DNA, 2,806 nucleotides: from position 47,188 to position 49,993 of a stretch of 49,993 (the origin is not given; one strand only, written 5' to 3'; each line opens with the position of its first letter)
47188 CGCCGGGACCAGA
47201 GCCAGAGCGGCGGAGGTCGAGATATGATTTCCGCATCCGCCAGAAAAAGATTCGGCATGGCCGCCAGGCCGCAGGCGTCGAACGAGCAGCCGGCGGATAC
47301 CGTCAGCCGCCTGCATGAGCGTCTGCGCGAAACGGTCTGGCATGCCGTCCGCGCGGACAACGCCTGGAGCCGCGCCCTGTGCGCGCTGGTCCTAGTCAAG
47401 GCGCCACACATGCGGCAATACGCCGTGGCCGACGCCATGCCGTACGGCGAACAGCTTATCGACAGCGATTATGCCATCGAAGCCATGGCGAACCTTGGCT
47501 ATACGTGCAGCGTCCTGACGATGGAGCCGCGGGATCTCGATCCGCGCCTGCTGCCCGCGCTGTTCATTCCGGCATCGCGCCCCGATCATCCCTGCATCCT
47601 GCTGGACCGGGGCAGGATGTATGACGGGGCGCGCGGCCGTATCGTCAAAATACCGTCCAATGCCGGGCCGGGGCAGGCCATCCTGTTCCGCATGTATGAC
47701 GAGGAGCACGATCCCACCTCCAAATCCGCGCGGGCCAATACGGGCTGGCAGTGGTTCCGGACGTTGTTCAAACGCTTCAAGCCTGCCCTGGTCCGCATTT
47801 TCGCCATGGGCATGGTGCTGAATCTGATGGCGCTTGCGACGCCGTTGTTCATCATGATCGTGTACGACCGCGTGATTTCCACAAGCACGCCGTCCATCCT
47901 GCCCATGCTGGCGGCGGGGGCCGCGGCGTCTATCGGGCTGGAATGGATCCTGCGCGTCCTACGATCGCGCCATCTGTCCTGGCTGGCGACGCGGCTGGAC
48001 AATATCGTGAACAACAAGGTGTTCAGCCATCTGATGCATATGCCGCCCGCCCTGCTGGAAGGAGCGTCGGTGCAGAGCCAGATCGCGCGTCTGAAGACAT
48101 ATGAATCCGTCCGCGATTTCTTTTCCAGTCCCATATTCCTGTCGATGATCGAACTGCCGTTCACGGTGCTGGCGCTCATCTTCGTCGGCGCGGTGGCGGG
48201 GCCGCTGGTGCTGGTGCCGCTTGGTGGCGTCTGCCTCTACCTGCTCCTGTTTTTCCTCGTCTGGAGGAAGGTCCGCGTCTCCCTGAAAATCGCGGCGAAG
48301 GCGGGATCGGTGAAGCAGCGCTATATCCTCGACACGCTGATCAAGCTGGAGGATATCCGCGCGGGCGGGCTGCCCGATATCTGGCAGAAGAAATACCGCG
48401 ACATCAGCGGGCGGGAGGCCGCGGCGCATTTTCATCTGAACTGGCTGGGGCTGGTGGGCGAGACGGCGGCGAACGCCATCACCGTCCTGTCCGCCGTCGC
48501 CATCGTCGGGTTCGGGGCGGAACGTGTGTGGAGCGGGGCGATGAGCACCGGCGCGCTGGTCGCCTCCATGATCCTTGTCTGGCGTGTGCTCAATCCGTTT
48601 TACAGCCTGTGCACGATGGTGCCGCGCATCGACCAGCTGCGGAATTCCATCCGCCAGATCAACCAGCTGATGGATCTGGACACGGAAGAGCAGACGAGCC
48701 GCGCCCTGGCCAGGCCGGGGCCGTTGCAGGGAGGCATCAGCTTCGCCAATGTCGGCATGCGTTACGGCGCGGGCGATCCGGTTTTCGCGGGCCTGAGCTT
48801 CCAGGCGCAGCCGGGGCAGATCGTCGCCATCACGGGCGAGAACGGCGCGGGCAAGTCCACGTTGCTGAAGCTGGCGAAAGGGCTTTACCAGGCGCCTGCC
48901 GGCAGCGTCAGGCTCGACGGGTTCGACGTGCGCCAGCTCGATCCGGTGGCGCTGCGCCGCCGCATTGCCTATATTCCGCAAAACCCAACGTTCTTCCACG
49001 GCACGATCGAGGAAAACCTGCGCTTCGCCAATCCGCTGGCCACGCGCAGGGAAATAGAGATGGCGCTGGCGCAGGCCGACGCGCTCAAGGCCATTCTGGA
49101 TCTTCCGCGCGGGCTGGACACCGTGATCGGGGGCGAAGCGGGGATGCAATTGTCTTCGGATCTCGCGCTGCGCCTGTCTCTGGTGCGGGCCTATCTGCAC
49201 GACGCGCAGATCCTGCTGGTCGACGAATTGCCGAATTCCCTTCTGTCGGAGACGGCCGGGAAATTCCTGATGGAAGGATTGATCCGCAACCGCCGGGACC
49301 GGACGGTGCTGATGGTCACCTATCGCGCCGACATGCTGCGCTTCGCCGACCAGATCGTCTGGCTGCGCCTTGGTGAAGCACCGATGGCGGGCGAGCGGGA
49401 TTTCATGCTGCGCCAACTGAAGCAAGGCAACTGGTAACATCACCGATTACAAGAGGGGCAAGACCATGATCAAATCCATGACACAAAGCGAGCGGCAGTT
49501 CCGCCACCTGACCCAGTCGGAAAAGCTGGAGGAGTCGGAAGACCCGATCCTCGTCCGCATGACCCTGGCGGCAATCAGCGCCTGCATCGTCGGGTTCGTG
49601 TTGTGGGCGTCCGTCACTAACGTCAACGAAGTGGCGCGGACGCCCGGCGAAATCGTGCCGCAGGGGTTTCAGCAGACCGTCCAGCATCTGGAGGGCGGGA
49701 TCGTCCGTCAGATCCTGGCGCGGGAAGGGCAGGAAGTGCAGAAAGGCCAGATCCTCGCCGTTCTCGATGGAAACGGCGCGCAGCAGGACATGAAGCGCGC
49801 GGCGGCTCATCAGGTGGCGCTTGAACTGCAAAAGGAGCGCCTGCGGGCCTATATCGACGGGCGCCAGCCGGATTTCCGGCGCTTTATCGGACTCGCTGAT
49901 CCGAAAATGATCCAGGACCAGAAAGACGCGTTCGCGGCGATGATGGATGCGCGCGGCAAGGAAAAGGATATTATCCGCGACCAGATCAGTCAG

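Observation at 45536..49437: Two translationally coupled T1SS ABC genes with complementary motif degeneracy, implying an obligate asymmetric heterodimeric exporter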

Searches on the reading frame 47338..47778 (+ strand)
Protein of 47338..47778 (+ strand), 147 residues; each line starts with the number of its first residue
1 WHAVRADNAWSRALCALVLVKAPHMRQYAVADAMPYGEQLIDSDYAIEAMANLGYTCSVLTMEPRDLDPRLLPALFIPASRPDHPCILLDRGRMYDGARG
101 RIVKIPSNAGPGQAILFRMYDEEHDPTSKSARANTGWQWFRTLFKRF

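Call 31: search_solved_structures(query=window:47338-47778:+, max_evalue=10, show_alignments=4)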
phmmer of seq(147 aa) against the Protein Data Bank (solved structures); distinct sequences matched with E-value up to 10: 1.
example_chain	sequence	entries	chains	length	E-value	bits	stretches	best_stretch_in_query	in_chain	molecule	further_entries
5hy0_A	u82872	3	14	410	0.15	15.2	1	17-55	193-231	Ring-opening amidohydrolase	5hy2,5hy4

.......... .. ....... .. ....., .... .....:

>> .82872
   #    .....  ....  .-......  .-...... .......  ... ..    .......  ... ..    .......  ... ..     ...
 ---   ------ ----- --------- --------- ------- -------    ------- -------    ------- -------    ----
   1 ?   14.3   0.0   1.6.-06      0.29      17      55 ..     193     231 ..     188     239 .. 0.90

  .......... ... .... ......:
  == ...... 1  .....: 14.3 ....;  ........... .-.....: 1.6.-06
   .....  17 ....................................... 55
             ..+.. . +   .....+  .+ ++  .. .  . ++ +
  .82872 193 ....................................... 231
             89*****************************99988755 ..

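Call 34: search_solved_structures(query=A2, max_evalue=10, show_alignments=3)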
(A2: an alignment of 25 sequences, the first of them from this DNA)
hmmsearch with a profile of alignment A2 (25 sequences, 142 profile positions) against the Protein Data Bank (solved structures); distinct sequences matched with E-value up to 10: 1.
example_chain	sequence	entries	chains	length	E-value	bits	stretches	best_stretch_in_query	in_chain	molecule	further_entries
7ytf_A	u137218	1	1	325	0.38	13.7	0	19-65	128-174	Ketosteroid isomerase-related protein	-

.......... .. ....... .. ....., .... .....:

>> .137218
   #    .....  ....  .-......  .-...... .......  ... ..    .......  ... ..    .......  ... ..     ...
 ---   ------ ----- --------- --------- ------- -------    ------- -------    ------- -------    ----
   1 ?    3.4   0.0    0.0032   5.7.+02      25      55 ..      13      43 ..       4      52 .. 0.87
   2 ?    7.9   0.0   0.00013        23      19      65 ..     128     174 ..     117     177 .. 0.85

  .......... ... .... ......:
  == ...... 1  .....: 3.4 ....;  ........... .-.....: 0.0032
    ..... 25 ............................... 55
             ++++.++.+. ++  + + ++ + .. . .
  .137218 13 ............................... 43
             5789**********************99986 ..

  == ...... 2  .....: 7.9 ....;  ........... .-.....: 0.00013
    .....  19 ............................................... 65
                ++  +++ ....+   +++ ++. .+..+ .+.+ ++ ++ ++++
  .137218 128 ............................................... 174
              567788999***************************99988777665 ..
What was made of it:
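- Tried and rejected: A single sequence and a 25-sequence profile found nothing meaningful (calls 31, 34).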

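Call 35: search_protein_families(library=pfam, alignment_id=A2, max_evalue=1)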
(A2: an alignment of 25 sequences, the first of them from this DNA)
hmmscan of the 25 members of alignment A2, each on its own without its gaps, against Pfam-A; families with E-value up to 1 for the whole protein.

A. member 1, seq(139 aa): 0 families

B. families by the number of members that match (of 25 scanned): 7 families
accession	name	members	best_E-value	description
PF03412.21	Peptidase_C39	6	0.00054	Peptidase C39 family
PF02943.20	FeThRed_B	1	0.033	Ferredoxin thioredoxin reductase catalytic beta chain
PF12672.12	DUF3793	1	0.055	Protein of unknown function (DUF3793)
PF12980.13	DUF3864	1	0.11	Domain of Unknown Function with PDB structure (DUF3864)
PF23684.1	ORF20A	1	0.14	ORF20A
PF01677.21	Herpes_UL7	1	0.19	Herpesvirus UL7 like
PF13299.11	CPSF100_C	1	0.2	Cleavage and polyadenylation factor 2 C-terminal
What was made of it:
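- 47341..47757 (+): N-terminal C39-like domain of ABC-2 (residues about 40-178), predicted to be non-catalytic. Six of 25 homologues give a weak Pfam Peptidase_C39 hit (call 35).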

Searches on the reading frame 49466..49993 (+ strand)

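Call 59: search_protein_families(library=ncbifam, proteins=[window:49466-49993:+], max_evalue=0.00001)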
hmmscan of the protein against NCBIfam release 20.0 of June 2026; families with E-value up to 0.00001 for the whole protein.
window:49466-49993:+ (176 aa): 3 families
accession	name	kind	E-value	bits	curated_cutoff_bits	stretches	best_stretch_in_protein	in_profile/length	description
TIGR01843.1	type_I_hlyD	subfamily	5.4e-33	114.6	208.65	1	30-176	4-154/422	HlyD family type I secretion periplasmic adaptor subunit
TIGR03794.1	NHLM_micro_HlyD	equivalog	9.3e-09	34.7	156.2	1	32-137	21-125/421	NHLP bacteriocin system secretion protein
TIGR01730.1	RND_mfp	subfamily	7.4e-08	31.7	94.9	1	51-125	9-82/322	efflux RND transporter periplasmic adaptor subunit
